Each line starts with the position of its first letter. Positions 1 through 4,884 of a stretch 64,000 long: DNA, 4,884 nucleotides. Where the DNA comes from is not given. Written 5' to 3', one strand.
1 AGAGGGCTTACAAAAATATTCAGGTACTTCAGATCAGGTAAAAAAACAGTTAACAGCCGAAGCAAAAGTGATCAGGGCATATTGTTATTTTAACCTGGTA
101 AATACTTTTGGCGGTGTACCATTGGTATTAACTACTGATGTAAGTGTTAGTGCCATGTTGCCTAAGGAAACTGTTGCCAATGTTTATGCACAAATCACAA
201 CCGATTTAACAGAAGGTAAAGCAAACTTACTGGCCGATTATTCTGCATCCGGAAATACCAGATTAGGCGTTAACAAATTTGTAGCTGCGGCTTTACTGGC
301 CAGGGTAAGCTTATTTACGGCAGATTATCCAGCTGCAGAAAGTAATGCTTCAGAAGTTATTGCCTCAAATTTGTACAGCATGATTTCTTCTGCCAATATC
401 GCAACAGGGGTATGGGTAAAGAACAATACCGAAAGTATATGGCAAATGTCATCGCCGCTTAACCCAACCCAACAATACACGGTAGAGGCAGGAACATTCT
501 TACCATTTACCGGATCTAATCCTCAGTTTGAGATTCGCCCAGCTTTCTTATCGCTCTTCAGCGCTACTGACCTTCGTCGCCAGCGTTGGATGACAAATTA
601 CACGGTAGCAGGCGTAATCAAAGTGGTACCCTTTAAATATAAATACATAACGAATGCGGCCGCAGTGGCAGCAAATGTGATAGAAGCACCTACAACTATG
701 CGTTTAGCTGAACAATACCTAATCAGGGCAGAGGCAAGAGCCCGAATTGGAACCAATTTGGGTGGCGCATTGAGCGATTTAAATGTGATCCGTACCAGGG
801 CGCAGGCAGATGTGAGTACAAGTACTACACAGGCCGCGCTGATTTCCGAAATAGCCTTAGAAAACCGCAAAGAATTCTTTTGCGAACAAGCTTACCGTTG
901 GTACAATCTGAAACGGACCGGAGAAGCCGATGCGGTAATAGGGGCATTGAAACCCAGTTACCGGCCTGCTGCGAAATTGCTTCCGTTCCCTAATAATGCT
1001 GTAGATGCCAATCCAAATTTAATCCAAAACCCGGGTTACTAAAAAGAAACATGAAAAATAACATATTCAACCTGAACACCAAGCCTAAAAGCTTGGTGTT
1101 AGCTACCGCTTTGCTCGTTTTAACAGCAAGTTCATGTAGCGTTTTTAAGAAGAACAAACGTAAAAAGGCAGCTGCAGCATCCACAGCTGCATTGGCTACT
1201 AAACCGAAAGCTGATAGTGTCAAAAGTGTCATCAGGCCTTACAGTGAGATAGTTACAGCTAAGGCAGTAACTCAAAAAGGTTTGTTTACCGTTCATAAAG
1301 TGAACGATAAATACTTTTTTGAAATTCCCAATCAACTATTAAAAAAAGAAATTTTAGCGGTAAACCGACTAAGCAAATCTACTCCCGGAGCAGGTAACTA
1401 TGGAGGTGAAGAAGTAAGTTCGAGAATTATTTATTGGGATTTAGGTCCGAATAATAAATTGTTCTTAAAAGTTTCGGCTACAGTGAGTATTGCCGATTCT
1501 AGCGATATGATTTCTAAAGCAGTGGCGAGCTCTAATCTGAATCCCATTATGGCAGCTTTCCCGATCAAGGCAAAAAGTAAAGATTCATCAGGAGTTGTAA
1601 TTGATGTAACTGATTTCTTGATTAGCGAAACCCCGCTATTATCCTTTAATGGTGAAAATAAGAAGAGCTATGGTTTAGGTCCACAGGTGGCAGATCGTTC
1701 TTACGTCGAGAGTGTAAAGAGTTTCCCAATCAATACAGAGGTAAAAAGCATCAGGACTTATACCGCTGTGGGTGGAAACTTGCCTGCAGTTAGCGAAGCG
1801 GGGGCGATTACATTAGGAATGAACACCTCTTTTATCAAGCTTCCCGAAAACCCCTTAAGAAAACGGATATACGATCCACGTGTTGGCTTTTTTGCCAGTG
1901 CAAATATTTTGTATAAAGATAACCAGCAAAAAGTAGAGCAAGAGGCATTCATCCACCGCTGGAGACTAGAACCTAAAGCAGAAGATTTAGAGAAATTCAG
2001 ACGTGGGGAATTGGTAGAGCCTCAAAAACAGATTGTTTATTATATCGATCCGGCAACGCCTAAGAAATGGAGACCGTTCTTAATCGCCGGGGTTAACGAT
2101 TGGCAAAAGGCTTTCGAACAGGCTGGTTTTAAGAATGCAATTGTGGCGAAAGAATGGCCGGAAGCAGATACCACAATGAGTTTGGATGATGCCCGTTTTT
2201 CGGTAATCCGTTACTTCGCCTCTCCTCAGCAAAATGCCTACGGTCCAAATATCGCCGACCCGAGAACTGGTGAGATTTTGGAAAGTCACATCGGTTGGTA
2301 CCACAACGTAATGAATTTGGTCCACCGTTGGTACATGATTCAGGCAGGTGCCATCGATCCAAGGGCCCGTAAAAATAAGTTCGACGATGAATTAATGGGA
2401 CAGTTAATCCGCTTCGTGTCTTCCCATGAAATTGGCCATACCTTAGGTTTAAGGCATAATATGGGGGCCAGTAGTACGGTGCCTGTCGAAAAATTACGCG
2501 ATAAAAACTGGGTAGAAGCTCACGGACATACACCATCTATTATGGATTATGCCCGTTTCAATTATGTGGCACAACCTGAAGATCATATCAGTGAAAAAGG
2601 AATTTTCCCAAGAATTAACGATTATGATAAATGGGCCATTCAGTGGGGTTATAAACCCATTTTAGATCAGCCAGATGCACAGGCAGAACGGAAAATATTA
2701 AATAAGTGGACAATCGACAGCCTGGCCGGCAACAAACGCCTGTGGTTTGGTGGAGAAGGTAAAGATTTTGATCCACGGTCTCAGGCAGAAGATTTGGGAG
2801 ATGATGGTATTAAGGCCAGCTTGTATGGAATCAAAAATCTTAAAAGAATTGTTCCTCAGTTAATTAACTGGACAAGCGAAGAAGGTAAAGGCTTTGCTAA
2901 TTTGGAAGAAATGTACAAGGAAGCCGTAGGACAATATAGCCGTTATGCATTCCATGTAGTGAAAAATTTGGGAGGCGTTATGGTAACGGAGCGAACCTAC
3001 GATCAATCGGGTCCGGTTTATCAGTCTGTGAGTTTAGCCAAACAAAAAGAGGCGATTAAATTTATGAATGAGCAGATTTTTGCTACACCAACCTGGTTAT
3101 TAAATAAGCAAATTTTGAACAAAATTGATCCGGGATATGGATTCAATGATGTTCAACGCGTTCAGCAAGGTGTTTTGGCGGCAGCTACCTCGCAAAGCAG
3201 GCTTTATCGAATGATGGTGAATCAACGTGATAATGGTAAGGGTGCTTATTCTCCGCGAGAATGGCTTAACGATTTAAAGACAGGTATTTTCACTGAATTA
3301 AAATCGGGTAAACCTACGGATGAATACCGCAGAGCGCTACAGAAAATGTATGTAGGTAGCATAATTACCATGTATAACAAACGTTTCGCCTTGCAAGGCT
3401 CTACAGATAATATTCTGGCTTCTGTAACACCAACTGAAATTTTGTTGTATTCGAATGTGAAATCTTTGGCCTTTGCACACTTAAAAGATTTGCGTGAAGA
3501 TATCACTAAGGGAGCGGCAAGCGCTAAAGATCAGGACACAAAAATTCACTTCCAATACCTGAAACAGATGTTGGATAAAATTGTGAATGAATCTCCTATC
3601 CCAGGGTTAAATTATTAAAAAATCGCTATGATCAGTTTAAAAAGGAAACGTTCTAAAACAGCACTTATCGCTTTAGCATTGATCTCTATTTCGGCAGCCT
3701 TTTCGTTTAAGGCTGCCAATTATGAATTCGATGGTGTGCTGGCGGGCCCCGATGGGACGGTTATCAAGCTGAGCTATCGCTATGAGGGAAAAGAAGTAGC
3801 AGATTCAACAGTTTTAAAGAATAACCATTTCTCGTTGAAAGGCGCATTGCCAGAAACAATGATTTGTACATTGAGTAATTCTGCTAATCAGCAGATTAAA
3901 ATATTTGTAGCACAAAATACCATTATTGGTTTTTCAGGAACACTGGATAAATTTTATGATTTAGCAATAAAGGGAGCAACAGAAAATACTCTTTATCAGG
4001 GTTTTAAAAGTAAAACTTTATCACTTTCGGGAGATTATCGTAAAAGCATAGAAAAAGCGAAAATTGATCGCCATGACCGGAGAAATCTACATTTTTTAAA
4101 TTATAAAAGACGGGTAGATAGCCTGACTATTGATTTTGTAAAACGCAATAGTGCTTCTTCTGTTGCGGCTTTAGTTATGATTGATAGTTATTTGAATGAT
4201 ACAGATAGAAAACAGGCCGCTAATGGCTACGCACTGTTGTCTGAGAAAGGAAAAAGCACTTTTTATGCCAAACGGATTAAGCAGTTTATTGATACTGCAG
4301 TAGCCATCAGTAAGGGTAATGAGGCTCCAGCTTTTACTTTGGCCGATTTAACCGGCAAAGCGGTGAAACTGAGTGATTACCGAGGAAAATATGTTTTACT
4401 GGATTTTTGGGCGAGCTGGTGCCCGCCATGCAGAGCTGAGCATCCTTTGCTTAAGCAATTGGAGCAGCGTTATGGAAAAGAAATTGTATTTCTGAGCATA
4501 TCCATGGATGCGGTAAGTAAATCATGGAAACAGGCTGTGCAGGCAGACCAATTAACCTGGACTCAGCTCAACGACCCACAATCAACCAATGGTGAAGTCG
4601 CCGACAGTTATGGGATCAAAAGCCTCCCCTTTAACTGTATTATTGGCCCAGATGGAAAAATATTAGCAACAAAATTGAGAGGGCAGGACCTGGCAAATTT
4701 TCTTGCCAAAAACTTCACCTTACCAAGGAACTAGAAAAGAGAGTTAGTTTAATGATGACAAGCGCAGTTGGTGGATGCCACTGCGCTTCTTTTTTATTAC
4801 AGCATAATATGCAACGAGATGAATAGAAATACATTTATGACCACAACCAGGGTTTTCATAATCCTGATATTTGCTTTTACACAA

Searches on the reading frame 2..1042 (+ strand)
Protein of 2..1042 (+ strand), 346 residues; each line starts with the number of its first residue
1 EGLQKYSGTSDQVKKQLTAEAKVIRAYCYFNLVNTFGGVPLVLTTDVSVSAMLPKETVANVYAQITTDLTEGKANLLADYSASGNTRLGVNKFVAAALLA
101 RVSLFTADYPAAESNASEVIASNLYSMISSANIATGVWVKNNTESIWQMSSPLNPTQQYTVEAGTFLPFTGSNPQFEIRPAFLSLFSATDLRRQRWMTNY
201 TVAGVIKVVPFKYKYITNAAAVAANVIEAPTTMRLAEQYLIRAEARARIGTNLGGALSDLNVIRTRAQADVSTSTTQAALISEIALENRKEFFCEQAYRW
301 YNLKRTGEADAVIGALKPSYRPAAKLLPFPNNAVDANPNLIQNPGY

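Call 6: search_protein_families(library=pfam, proteins=[window:2-1042:+])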
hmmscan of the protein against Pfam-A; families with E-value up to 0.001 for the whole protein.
window:2-1042:+ (346 aa): 3 families
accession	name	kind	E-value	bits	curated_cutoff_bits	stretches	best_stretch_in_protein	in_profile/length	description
PF07980.17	SusD_RagB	-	3.2e-19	70.1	23.1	1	196-346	126-297/297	SusD family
PF14322.12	SusD-like_3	-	2.5e-17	64.2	27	1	12-104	103-191/191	Starch-binding associating with outer membrane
PF12771.13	SusD-like_2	-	6.7e-07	28.9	27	1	12-248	86-317/415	Starch-binding associating with outer membrane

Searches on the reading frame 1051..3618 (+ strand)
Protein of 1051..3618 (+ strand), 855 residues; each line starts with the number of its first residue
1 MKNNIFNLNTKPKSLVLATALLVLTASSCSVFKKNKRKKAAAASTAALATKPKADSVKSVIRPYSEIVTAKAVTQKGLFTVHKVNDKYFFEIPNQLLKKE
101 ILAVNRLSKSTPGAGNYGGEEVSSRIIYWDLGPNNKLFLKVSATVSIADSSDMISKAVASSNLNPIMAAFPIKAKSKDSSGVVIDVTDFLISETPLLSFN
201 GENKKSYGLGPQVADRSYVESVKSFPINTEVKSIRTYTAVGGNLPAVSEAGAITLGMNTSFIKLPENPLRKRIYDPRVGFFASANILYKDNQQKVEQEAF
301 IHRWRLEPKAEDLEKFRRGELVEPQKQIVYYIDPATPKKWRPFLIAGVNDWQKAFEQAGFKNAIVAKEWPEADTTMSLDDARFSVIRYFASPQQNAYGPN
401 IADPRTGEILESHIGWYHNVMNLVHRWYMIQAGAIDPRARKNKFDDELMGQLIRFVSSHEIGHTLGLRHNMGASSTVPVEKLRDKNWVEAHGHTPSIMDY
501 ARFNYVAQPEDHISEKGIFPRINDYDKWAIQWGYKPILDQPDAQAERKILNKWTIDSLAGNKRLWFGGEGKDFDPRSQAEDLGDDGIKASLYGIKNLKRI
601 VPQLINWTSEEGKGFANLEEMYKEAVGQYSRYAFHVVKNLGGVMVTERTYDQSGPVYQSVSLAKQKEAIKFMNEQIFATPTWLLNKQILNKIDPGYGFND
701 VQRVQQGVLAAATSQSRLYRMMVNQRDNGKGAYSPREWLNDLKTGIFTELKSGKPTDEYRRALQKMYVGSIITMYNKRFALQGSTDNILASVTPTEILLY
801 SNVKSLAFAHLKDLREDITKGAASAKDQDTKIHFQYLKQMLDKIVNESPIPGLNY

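Call 6: search_protein_families(library=pfam, proteins=[window:1051-3618:+])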
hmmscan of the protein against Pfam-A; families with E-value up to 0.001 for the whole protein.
window:1051-3618:+ (855 aa): 3 families
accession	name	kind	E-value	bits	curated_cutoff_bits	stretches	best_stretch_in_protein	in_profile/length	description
PF16313.11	DUF4953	-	2e-120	402.2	24.2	1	441-752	1-315/316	Met-zincin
PF17148.9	DUF5117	-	4.5e-61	206.4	27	1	119-309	1-189/189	Domain of unknown function (DUF5117)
PF17162.9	DUF5118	-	3.5e-20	71.9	27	1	62-109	2-49/50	Domain of unknown function (DUF5118)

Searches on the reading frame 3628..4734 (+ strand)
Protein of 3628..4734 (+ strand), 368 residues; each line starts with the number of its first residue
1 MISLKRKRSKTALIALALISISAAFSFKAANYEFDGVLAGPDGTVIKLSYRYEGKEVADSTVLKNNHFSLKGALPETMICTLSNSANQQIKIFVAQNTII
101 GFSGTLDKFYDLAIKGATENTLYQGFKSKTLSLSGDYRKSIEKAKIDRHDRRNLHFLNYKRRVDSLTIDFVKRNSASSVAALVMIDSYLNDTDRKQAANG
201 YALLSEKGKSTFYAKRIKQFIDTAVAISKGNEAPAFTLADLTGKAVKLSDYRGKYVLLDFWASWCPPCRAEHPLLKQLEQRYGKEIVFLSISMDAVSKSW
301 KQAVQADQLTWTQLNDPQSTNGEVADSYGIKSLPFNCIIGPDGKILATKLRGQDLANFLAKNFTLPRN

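Call 6: search_protein_families(library=pfam, proteins=[window:3628-4734:+])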
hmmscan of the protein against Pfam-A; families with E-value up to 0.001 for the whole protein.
window:3628-4734:+ (368 aa): 7 families
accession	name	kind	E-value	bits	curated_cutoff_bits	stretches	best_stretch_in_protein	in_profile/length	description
PF00578.27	AhpC-TSA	-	1.1e-22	80.7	26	1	230-345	2-121/124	AhpC/TSA family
PF08534.16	Redoxin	-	5.1e-21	75.4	26.6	1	229-351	2-134/148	Redoxin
PF13905.12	Thioredoxin_8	-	3.3e-20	72.7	27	1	253-345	1-94/94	Thioredoxin-like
PF14289.11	DUF4369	-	5.4e-10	40.1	25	1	36-123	5-91/91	Domain of unknown function (DUF4369)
PF00085.26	Thioredoxin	-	8.3e-10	39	23.5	1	254-300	19-65/103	Thioredoxin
PF13098.12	Thioredoxin_2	-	1.7e-06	28.8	27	1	253-352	5-93/104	Thioredoxin-like domain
PF13728.12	TraF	-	0.00071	19.9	23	0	247-298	123-174/224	F plasmid transfer operon protein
